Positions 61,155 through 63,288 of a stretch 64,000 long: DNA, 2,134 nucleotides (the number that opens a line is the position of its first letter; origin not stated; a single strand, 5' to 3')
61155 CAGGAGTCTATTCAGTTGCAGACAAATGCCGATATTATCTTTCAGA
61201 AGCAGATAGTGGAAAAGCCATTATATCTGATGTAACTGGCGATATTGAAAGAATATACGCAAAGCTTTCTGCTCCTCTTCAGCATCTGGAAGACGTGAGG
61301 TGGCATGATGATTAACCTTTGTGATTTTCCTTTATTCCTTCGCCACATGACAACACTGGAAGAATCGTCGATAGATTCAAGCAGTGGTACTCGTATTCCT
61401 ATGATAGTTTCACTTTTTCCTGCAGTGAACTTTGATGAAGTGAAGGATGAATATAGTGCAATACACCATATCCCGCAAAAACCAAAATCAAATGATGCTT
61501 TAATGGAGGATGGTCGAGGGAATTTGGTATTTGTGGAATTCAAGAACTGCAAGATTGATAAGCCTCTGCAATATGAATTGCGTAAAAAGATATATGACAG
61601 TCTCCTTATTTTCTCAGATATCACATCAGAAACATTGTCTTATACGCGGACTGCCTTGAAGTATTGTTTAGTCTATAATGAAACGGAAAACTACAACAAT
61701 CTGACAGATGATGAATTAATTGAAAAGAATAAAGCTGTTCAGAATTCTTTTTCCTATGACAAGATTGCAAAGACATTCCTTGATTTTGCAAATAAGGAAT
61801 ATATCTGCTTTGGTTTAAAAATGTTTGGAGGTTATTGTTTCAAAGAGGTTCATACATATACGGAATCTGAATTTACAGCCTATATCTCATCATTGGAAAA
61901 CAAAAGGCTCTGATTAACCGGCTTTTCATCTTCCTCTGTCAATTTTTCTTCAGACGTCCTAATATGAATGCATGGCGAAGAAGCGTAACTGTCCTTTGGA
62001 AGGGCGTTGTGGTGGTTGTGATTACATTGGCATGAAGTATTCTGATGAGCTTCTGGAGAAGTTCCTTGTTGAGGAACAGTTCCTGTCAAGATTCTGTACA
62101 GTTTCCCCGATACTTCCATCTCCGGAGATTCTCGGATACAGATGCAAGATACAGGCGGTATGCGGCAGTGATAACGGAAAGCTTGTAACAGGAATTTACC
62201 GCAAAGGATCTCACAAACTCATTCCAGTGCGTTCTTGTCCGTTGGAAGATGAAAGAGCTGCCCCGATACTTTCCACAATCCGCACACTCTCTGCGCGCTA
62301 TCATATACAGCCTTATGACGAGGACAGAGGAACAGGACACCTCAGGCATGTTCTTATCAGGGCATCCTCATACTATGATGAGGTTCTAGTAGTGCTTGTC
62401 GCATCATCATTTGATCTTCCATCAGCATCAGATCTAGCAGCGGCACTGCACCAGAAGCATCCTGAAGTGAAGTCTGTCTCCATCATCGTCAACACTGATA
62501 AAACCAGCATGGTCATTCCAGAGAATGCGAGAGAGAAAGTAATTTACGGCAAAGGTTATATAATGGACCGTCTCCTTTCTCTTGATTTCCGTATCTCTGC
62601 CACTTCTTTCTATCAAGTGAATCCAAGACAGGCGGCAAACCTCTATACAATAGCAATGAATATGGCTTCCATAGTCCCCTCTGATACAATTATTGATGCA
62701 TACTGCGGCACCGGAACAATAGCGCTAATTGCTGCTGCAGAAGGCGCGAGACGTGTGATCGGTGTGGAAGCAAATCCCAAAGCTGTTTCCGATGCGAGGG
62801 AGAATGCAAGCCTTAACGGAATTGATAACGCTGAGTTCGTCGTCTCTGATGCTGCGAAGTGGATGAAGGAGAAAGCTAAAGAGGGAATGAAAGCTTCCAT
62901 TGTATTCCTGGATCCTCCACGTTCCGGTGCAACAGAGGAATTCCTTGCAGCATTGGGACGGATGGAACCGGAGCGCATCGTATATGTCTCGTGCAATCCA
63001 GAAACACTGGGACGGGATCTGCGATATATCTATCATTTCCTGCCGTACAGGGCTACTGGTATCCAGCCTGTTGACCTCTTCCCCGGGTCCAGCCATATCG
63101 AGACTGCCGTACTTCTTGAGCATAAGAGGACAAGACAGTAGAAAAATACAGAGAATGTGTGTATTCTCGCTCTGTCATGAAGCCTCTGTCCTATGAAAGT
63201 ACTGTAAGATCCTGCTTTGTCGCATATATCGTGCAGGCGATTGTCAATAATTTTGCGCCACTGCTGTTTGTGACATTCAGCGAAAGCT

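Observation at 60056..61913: Second AT-rich two-gene islet: ABC-like ATPase plus overlapping 202 aa protein with a possible PD-(D/E)xK signature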

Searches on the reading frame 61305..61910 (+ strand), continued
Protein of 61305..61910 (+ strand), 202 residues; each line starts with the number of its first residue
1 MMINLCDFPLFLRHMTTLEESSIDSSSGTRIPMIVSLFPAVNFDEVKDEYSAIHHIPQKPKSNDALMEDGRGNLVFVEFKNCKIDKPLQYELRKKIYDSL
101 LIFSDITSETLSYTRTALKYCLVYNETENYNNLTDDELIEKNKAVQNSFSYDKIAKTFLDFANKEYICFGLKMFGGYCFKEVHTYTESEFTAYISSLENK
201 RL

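Call 42: find_related_loci(query=A1, collection=genome_contigs, flank=6000)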
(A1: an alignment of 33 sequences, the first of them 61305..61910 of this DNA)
Query A1 (202 aa) in genome_contigs; peptide patterns used: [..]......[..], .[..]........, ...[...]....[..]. (x = any residue, [..] = any of these).
164 stretches matched a pattern; 65 encode a relative of the query (tblastn E <= 1e-3); 65 distinct loci.
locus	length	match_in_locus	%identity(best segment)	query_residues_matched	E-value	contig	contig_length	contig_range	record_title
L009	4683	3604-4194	53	2-197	5e-60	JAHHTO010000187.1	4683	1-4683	MAG: Schaedlerella sp. isolate MAG084 MAG084_187, whole genome shotgun sequence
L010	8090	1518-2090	52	8-197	7e-59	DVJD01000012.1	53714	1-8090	MAG TPA_asm: Candidatus Fimimorpha excrementavium isolate CHK193-21555 CHK193__C33042_L53714_ERR3414588, whole genome sh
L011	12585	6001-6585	50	2-197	1e-57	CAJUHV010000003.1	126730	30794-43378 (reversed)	MAG TPA_asm: uncultured Eubacterium sp. isolate MGBC139490 genome assembly, contig: MGBC139490.3, whole genome shotgun s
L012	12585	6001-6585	50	2-197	8e-57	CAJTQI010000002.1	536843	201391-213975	MAG TPA_asm: uncultured Lachnospiraceae bacterium isolate MGBC111861 genome assembly, contig: MGBC111861.2, whole genome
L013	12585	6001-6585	50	2-197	7e-57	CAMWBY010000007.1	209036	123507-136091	MAG TPA_asm: uncultured Lachnospiraceae bacterium isolate SRR13528209_bin.43_metawrap_v1.3_MAG genome assembly, contig:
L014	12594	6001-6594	48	2-201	8e-55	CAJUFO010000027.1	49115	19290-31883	MAG TPA_asm: uncultured Acetatifactor sp. isolate MGBC129547 genome assembly, contig: MGBC129547.27, whole genome shotgu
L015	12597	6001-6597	50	2-201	6e-55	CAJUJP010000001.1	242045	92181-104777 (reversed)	MAG TPA_asm: uncultured Lachnospiraceae bacterium isolate MGBC140906 genome assembly, contig: MGBC140906.1, whole genome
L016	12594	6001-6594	48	2-201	2e-54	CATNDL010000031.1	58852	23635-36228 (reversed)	MAG TPA_asm: uncultured Acetatifactor sp. isolate MGG22999_1680015439 genome assembly, contig: SRR10078234_351, whole ge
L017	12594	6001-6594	47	2-201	4e-54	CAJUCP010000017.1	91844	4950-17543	MAG TPA_asm: uncultured Acetatifactor sp. isolate MGBC130908 genome assembly, contig: MGBC130908.17, whole genome shotgu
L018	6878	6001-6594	49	2-201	1e-53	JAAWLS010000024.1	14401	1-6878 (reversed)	MAG: Lachnospiraceae bacterium isolate ABMPRH_240_1 SL341411_scaffold_9912, whole genome shotgun sequence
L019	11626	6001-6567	47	1-194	8e-54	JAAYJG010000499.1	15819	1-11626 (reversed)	MAG: Ruminiclostridium sp. isolate AS10tlH2TH_247 340539_AS10, whole genome shotgun sequence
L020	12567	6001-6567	51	2-194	9e-54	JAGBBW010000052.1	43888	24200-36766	MAG: Lachnospiraceae bacterium isolate RGIG8977 Water_deer_Rectum-2__c189713, whole genome shotgun sequence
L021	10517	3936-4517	49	2-197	6e-52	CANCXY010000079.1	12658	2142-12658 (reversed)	MAG TPA_asm: uncultured Clostridia bacterium isolate ERR6760080_bin.88_metawrap_v1.3_MAG genome assembly, contig: ERZ128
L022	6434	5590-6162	50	2-194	1e-51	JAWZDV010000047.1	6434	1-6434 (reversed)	MAG: Bacteroides thetaiotaomicron isolate S_839 X595_NODE_4708_length_6434_cov_9.756231, whole genome shotgun sequence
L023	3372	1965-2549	50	2-198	1e-51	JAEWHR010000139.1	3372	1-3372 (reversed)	MAG: Bacillota bacterium isolate OH_PBlB_75 k127_748179, whole genome shotgun sequence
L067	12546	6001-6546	32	11-197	4e-15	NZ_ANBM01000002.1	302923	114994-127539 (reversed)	Anaerovibrio sp. JC8 JC8_002, whole genome shotgun sequence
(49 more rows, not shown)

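Call 62: search_protein_families(library=pfam, alignment_id=A6, max_evalue=0.00001)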
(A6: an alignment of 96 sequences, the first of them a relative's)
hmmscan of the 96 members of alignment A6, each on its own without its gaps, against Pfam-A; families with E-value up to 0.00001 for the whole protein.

A. member 1, L009:1694-2305:+ (204 aa): 1 family
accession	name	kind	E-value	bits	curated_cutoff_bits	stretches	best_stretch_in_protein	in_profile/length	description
PF06114.19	Peptidase_M78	-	1.3e-21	77.1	22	1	62-148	12-93/123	IrrE N-terminal-like domain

B. families by the number of members that match (of 96 scanned): 153 families (the first 25 are shown)
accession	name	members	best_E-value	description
PF00005.33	ABC_tran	4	4.3e-38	ABC transporter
PF00535.33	Glycos_transf_2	4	3e-34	Glycosyl transferase family 2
PF13641.12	Glyco_tranf_2_3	4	6.8e-10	Glycosyltransferase like family 2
PF07385.18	Lyx_isomer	3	1e-98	D-lyxose isomerase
PF00270.35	DEAD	3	1.4e-24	DEAD/DEAH box helicase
PF10111.15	Glyco_tranf_2_2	3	1.2e-09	Glycosyltransferase like family 2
PF02092.22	tRNA_synt_2f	2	1.6e-192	Glycyl-tRNA synthetase beta subunit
PF02091.20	tRNA-synt_2e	2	8.5e-147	Glycyl-tRNA synthetase alpha subunit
PF00152.25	tRNA-synt_2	2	4.5e-124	tRNA synthetases class II (D, K and N)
PF13431.12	TPR_17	2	1.2e-76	Tetratricopeptide repeat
PF13181.12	TPR_8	2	2.9e-63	Tetratricopeptide repeat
PF13414.12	TPR_11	2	8.5e-62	TPR repeat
PF07719.23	TPR_2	2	1.2e-60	Tetratricopeptide repeat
PF00515.34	TPR_1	2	4.3e-53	Tetratricopeptide repeat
PF00664.28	ABC_membrane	2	1.2e-48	ABC transporter transmembrane region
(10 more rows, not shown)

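Call 63: search_protein_families(library=padloc, alignment_id=A6, max_evalue=1e-10)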
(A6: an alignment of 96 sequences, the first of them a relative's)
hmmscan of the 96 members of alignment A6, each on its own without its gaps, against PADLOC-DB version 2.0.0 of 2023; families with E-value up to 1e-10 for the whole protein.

A. member 1, L009:1694-2305:+ (204 aa): 8 families
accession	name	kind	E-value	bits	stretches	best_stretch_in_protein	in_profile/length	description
PDLC04141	capP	-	4.3e-26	89.9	1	24-152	3-123/242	capP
PDLC03954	RmrA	-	1.6e-17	61.5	1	25-146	140-256/380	-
PDLC03947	RmrA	-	1.2e-15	55.3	1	22-149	137-259/383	-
PDLC03944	RmrA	-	2.4e-14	51.2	1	12-148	114-249/384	-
PDLC04776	PDC-M69B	-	1e-13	49.6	1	64-150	53-137/272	-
PDLC03945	RmrA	-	2e-13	48.3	1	51-203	166-295/394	-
PDLC03949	RmrA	-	4.1e-12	43.7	0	44-153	141-237/363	-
PDLC03946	RmrA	-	3.1e-11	40.6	0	37-155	135-241/357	-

B. families by the number of members that match (of 96 scanned): 36 families (the first 25 are shown)
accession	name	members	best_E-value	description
PDLC04135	mad3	4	3.4e-35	mads_3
PDLC02420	Aga_SIR2-PNTD1-PNTD2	2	1.4e-33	Class I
PDLC02419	Aga_SIR2-PNTD1-PNTD2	2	9.5e-32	Class I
PDLC02384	pAgo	2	1.3e-30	-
PDLC02401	Aga_SIR2-PNTD1-PNTD2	2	2.8e-23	Class I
PDLC03954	RmrA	2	1.6e-17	-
PDLC02402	Aga_SIR2-PNTD1-PNTD2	2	9.3e-16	Class I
PDLC05061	PDC-S65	2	7.5e-14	-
PDLC02335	AbiLi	1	6e-81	AbiLi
PDLC01784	Cas6b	1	2.7e-80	-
PDLC01121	Cas6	1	1.2e-59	Cas6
PDLC03813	RTasNERD-Hel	1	5.2e-45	DRT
PDLC01787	Cas6b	1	1.3e-28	-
PDLC04141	capP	1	4.3e-26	capP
PDLC04134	mad2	1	2.1e-24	mads_2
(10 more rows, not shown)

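Call 76: find_related_loci(query=A1, collection=viral_contigs, flank=6000)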
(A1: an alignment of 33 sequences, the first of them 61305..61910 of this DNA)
Query A1 (202 aa) in viral_contigs; peptide patterns used: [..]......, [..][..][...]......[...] (x = any residue, [..] = any of these).
215 stretches matched a pattern; 6 encode a relative of the query (tblastn E <= 1e-3); 6 distinct loci.
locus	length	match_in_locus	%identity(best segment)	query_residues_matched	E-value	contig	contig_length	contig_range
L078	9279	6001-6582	43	2-196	5e-46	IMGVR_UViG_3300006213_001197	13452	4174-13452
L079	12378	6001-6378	36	16-143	2e-15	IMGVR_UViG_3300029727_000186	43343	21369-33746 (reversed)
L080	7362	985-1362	36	16-143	1e-15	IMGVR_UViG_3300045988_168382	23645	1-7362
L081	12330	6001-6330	36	16-126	3e-15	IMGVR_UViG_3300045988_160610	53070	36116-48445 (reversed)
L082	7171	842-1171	36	16-126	3e-15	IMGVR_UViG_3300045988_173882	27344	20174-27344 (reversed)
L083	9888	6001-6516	31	40-195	9e-12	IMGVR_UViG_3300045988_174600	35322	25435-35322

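Call 77: search_dna_similar(query=window:61308-61910:+, collection=plasmids, mode=protein, max_evalue=0.001, max_rows=15)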
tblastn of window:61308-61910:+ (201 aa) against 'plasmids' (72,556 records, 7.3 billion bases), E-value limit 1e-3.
No match.

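Call 78: search_dna_similar(query=window:61308-61910:+, collection=phages, mode=protein, max_evalue=0.001, max_rows=15)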
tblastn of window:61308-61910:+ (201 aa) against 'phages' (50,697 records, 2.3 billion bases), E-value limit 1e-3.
Records with a match: 1; places in all: 1; records where one place covers at least 80% of the query: 1.
Best place of each record, by identity: <60% 1.
By first word of the organism name: Bacteriophage 1.
By host as written in the record: - 1.
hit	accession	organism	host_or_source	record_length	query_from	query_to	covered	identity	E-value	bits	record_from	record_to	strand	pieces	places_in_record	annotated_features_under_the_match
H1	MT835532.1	Bacteriophage sp.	human fecal samples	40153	16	196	90%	30.1%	8e-7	54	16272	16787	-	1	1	record has no annotation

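Call 80: get_annotated_region(hit=H1, flank=6000)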
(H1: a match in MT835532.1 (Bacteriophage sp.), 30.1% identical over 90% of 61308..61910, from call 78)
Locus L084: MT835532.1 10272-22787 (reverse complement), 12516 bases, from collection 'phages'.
description: UNVERIFIED: Bacteriophage sp. clone scaffold_111 genomic sequence.
organism: Bacteriophage sp. (NCBI taxid 38018)
taxonomy: Viruses
host: -; source: human fecal samples; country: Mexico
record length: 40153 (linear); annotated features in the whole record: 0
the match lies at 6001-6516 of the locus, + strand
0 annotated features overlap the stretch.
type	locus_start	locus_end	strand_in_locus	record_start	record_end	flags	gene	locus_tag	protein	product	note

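Call 81: search_protein_families(library=phrogs, proteins=[window:61308-61910:+], max_evalue=0.1)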
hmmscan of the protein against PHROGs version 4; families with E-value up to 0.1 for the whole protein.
window:61308-61910:+ (201 aa): 0 families

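Call 97: list_cluster_members(proteins=[L067:5980-6546:+, L067:4700-5980:+])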
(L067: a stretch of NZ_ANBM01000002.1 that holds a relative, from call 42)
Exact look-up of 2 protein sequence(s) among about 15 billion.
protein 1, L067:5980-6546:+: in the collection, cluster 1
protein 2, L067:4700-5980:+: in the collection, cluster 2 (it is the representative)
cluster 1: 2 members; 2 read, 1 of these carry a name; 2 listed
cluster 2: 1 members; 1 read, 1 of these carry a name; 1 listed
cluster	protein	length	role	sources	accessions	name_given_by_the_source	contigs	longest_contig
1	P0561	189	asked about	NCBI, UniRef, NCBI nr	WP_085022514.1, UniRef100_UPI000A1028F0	hypothetical protein [Anaerovibrio sp. JC8] | hypothetical protein n=1 Tax=Anaerovibrio sp. JC8 TaxID=1240085 RepID=UPI000A1028F0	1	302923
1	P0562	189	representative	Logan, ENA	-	-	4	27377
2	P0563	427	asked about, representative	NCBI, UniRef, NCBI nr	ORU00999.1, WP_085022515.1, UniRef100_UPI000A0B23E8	ABC transporter ATP-binding protein [Anaerovibrio sp. JC8] | AAA family ATPase n=1 Tax=Anaerovibrio sp. JC8 TaxID=1240085 RepID=UPI000A0B23E8 | AAA family ATPase [Anaerovibrio sp. JC8]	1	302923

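Call 105: search_protein_families(library=padloc, proteins=[L005:4657-6003:+, L005:6009-6662:+, L003:9230-10129:+, L003:10101-10736:-], max_evalue=0.00001)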
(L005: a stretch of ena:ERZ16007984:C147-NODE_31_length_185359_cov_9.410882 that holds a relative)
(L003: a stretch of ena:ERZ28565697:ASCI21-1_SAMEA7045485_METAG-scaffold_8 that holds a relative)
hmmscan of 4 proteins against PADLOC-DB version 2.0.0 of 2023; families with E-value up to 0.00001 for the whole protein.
L005:4657-6003:+ (449 aa): 20 families
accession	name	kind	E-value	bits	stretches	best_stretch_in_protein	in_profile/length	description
PDLC04033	PD-T4-4_A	-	4.5e-37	126.3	1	5-442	3-449/460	-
PDLC04664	PDC-M47A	-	8.3e-27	92.2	2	260-408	264-410/461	-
PDLC02979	AriA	-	2.1e-21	75.1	2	254-361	280-373/373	-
PDLC04032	PD-T4-4_A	-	3.2e-21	73.8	1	268-445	294-463/474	-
PDLC03878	NsnB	-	5.8e-15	53.9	1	306-406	226-304/345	-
PDLC04213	HEC-02A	-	3.1e-13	48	1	254-364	169-279/337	-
PDLC04710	PDC-M56A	-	7.4e-13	46.2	1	5-42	4-41/382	-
PDLC04214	HEC-02A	-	8.4e-13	46.3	1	4-53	4-54/338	-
PDLC02335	AbiLi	-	7.8e-10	36.3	1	22-359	77-239/326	AbiLi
PDLC02980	AriA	-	1.4e-09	36.3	0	238-359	175-301/304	-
PDLC04146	HEC-02B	-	1.5e-09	35.3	1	260-358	181-280/344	-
PDLC02358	Old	-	2.3e-09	34.6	0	5-93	7-91/578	Old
PDLC00067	GajA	-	3.9e-09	33.5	0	5-77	8-82/604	AAA ATPase domain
PDLC02915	ATPase-Toprim_I-B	-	5.2e-09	33.4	0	315-363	254-301/623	-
PDLC04178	HEC-01A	-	4.4e-07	27.3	0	5-48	12-55/399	-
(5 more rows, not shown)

L005:6009-6662:+ (218 aa): 0 families

L003:9230-10129:+ (300 aa): 29 families (the best 25 are shown)
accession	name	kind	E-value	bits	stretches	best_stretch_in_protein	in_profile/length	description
PDLC03215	MTase_II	-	2.6e-96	320.5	1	8-283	54-326/331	Type II methyltransferase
PDLC03371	MTase_II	-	3e-29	100.3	1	4-281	12-255/260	Type II methyltransferase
PDLC03299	MTase_II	-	4.4e-17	60.5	1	211-278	191-257/296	Type II methyltransferase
PDLC03353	MTase_II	-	2.6e-16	58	1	212-278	185-250/260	Type II methyltransferase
PDLC03216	MTase_II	-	1.2e-15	55.4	1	216-297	194-274/364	Type II methyltransferase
PDLC03320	MTase_II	-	3.1e-14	50.8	1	206-284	203-280/289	Type II methyltransferase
PDLC03228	MTase_II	-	2.7e-13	48.3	1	216-276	144-203/227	Type II methyltransferase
PDLC03738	oMTase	-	7.4e-13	45.9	1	216-297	204-284/376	orphan methyltransferase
PDLC03350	MTase_II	-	1.7e-12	45.4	1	4-278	58-295/312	Type II methyltransferase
PDLC03387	MTase_II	-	2.5e-12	44.6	1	215-278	213-275/289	Type II methyltransferase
PDLC03265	MTase_II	-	4.8e-12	44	1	215-271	266-321/333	Type II methyltransferase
PDLC03321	MTase_II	-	2.5e-09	34.7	0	207-276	174-240/245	Type II methyltransferase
PDLC03238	MTase_II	-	2.6e-09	34.6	0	238-265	325-352/428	Type II methyltransferase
PDLC03229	MTase_II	-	5.7e-09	33.2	1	214-272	337-394/436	Type II methyltransferase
PDLC03308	MTase_II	-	7.8e-09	33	0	214-272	331-388/419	Type II methyltransferase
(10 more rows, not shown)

L003:10101-10736:- (211 aa): 0 families

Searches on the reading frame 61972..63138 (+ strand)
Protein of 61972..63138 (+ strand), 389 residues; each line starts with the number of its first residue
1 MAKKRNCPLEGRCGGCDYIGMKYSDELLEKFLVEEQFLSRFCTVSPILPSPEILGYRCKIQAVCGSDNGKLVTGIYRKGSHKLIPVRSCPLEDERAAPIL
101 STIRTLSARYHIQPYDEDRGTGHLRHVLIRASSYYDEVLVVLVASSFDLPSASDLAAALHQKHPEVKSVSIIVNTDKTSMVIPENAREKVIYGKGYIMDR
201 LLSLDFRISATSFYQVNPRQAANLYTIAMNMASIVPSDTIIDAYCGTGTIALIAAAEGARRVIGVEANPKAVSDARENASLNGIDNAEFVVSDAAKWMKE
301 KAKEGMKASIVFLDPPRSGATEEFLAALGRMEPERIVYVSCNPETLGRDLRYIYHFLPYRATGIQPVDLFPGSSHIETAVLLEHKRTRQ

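Call 41: list_cluster_members(proteins=[window:61972-63138:+, window:60056-61312:+, window:58977-59921:+])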
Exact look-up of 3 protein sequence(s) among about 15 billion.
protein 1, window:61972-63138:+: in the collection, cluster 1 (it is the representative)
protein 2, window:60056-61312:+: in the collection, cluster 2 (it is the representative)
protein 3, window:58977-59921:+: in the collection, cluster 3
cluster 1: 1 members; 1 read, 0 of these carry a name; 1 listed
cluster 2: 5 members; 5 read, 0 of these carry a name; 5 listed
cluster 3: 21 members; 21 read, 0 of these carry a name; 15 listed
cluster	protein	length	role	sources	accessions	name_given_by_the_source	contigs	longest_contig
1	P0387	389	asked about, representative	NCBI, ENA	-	-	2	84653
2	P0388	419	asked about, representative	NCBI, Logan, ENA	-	-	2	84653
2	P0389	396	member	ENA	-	-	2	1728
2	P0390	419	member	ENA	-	-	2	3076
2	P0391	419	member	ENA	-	-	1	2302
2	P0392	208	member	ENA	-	-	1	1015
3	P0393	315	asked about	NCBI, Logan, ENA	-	-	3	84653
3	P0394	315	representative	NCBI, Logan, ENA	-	-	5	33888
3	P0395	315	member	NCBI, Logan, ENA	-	-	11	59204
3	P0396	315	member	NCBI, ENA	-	-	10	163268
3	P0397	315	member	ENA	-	-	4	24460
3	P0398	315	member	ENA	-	-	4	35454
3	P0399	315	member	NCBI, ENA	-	-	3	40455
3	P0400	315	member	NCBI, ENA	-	-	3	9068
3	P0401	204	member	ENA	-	-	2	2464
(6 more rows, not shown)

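Call 74: search_protein_families(library=pfam, proteins=[window:61972-63138:+], max_evalue=0.001)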
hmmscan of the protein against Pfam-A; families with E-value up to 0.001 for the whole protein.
window:61972-63138:+ (389 aa): 12 families
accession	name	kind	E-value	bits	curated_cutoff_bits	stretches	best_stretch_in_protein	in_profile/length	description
PF05958.17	tRNA_U5-meth_tr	-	3.2e-19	69.6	23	1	181-384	143-356/357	tRNA (Uracil-5-)-methyltransferase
PF03602.21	Cons_hypoth95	-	7.6e-14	52.2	24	1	235-342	40-153/182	Conserved hypothetical protein 95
PF13847.12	Methyltransf_31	-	6.1e-12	45.9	27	1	237-313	4-80/145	Methyltransferase domain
PF13649.12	Methyltransf_25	-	1.4e-08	35.8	27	1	240-301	1-62/97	Methyltransferase domain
PF06325.19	PrmA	-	2.9e-08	34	22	1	236-301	161-225/296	Ribosomal protein L11 methyltransferase (PrmA)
PF05175.20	MTS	-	2.5e-07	30.9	23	1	236-301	31-97/170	Methyltransferase small domain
PF02475.24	TRM5-TYW2_MTfase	-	8.2e-07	29.6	28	1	231-297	30-99/164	TRM5/TYW2 methyltransferase domain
PF09445.16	Methyltransf_15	-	1e-06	28.9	22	1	239-320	3-84/165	RNA cap guanine-N2 methyltransferase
PF01170.24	UPF0020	-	5.8e-06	26.6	22.3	1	229-296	21-94/197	RMKL-like, methyltransferase domain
PF01555.25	N6_N4_Mtase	-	3.1e-05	24.5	26.7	1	233-275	178-219/221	DNA methylase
PF02005.22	TRM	-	9.1e-05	22.2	27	1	213-325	21-136/376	N2,N2-dimethylguanosine tRNA methyltransferase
PF08241.18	Methyltransf_11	-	0.00027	22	21.2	1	244-296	4-53/95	Methyltransferase domain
